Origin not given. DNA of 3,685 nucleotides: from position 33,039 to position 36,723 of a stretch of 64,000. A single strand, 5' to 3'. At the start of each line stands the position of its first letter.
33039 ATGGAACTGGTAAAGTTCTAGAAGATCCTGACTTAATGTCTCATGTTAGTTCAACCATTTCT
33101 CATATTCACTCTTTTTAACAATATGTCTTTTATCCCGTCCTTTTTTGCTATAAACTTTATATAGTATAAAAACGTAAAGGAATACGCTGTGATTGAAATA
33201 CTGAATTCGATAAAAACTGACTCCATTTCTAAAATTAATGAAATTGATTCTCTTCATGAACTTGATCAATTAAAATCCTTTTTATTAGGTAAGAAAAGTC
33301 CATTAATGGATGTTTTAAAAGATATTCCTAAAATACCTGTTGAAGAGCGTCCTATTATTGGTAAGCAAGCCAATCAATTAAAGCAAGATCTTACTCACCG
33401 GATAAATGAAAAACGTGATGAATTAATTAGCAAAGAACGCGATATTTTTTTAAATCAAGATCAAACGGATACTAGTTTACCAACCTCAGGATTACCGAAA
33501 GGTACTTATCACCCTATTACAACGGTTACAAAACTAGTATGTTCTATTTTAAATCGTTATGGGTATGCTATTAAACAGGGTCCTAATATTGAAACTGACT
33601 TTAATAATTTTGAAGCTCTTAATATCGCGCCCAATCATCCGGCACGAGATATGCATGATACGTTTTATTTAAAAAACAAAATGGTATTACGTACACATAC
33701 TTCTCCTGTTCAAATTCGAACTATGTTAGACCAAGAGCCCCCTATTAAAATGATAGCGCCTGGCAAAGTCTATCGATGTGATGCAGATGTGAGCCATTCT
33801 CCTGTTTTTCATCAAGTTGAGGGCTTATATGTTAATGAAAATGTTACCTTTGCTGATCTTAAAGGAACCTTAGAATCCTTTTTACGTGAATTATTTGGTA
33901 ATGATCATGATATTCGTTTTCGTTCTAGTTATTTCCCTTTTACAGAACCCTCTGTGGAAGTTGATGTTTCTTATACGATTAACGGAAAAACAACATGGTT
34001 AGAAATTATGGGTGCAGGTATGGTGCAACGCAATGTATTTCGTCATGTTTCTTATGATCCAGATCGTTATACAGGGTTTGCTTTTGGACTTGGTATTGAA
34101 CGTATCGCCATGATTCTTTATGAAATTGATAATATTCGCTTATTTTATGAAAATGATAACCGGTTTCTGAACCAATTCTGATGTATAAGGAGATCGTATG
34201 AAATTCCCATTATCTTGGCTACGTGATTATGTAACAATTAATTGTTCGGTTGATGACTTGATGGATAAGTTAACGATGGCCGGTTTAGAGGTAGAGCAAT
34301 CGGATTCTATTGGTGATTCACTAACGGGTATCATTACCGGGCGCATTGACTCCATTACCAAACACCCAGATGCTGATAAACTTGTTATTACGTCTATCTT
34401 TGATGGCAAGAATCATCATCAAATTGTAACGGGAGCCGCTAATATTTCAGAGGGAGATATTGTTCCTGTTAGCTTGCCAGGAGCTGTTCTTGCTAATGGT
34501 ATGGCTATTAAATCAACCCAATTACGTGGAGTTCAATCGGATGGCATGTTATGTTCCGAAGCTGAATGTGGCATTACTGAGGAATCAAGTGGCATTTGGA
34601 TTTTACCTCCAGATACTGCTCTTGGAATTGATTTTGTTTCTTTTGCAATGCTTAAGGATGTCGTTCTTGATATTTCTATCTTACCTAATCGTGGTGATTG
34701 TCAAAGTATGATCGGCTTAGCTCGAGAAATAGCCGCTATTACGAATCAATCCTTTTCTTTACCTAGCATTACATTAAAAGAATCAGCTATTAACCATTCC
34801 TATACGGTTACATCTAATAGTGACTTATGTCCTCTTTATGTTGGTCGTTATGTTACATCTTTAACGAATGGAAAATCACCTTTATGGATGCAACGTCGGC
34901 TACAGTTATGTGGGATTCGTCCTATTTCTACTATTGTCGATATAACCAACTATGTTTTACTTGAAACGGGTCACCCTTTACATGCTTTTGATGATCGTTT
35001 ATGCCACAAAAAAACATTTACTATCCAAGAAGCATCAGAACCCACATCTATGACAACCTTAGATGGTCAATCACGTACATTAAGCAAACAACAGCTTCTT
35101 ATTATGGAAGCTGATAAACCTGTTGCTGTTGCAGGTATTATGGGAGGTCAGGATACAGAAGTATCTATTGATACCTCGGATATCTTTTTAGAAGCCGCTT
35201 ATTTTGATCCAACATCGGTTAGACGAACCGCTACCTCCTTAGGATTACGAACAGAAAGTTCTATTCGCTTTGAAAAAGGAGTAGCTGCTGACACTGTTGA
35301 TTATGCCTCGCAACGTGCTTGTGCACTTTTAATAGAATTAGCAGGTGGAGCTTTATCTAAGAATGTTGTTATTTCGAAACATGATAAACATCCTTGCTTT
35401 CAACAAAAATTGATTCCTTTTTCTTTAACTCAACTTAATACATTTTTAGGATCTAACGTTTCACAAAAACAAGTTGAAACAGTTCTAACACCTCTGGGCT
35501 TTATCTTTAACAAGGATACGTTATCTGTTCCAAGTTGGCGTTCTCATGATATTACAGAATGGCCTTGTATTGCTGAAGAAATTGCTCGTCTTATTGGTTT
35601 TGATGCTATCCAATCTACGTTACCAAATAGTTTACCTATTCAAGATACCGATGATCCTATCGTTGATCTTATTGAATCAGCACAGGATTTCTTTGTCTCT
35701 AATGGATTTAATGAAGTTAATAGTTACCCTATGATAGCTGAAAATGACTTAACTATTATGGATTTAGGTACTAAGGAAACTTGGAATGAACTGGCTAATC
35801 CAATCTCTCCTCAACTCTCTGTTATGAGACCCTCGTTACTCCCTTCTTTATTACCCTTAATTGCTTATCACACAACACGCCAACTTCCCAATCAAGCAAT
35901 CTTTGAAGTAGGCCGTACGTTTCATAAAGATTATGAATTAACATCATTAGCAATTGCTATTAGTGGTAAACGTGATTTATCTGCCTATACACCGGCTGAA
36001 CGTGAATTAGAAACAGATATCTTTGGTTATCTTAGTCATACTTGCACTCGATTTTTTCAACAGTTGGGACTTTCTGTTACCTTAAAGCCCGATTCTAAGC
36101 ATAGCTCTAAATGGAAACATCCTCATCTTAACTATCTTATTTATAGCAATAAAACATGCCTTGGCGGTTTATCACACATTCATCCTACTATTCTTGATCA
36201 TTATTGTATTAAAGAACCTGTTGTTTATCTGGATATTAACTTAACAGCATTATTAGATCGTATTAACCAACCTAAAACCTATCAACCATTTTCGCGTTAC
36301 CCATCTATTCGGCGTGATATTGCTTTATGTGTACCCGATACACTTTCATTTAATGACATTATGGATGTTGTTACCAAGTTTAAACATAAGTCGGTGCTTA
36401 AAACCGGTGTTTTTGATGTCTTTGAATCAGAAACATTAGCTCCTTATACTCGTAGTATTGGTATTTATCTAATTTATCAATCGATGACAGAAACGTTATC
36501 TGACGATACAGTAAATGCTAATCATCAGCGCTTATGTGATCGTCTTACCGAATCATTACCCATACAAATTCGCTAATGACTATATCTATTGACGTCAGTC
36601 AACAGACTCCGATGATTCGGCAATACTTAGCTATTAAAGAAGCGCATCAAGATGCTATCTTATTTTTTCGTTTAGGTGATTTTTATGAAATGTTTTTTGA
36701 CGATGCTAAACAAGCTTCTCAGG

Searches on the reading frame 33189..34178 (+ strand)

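Call 75: search_protein_families(library=pfam, proteins=[window:33189-34178:+], max_evalue=0.00001)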
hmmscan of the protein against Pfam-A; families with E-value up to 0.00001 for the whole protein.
window:33189-34178:+ (330 aa): 2 families
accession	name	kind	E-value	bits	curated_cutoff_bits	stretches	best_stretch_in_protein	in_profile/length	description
PF01409.25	tRNA-synt_2d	-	2.7e-96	322.2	19.8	1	93-330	2-246/246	tRNA synthetases class II core domain (F)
PF02912.23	Phe_tRNA-synt_N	-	2.7e-17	62.9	22.3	1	21-84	2-65/69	Aminoacyl tRNA synthetase class II, N-terminal domain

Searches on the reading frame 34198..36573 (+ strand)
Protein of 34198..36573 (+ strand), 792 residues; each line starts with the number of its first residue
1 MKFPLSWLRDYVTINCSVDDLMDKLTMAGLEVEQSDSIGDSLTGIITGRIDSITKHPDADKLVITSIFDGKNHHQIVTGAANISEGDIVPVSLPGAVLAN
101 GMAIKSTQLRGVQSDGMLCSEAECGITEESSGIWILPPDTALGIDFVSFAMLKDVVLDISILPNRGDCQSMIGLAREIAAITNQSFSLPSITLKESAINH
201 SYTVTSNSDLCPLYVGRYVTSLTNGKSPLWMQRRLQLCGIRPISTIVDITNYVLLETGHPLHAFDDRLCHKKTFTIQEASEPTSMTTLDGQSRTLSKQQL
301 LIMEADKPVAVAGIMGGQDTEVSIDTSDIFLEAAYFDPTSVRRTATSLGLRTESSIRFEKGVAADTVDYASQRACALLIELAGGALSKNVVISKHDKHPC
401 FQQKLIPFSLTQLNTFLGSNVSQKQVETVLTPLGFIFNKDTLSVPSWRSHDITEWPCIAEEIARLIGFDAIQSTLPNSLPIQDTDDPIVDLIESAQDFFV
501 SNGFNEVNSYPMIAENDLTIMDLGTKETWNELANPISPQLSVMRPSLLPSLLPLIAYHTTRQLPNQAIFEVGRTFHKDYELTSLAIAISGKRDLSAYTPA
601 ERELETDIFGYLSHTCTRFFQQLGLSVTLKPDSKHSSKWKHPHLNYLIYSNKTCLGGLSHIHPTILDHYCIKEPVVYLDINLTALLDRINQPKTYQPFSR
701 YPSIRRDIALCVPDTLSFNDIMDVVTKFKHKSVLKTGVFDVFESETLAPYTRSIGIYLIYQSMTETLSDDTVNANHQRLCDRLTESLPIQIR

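Call 75: search_protein_families(library=pfam, proteins=[window:34198-36573:+], max_evalue=0.00001)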
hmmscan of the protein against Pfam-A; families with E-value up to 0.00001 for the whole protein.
window:34198-36573:+ (792 aa): 5 families
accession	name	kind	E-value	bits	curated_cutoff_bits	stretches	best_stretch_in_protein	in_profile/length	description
PF03483.22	B3_4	-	1.9e-60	203.9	29.3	1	211-383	2-174/174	B3/4 domain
PF17759.6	tRNA_synthFbeta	-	9.5e-33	113.9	22.4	1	471-682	1-214/214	Phenylalanyl tRNA synthetase beta chain CLM domain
PF03147.19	FDX-ACB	-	8.4e-20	71.5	31.1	1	699-792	1-94/94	Ferredoxin-fold anticodon binding domain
PF01588.26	tRNA_bind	-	6.1e-16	58.7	27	1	45-143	1-94/96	Putative tRNA binding domain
PF03484.21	B5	-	1.7e-11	44.6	28.6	1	406-468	1-67/67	tRNA synthetase B5 domain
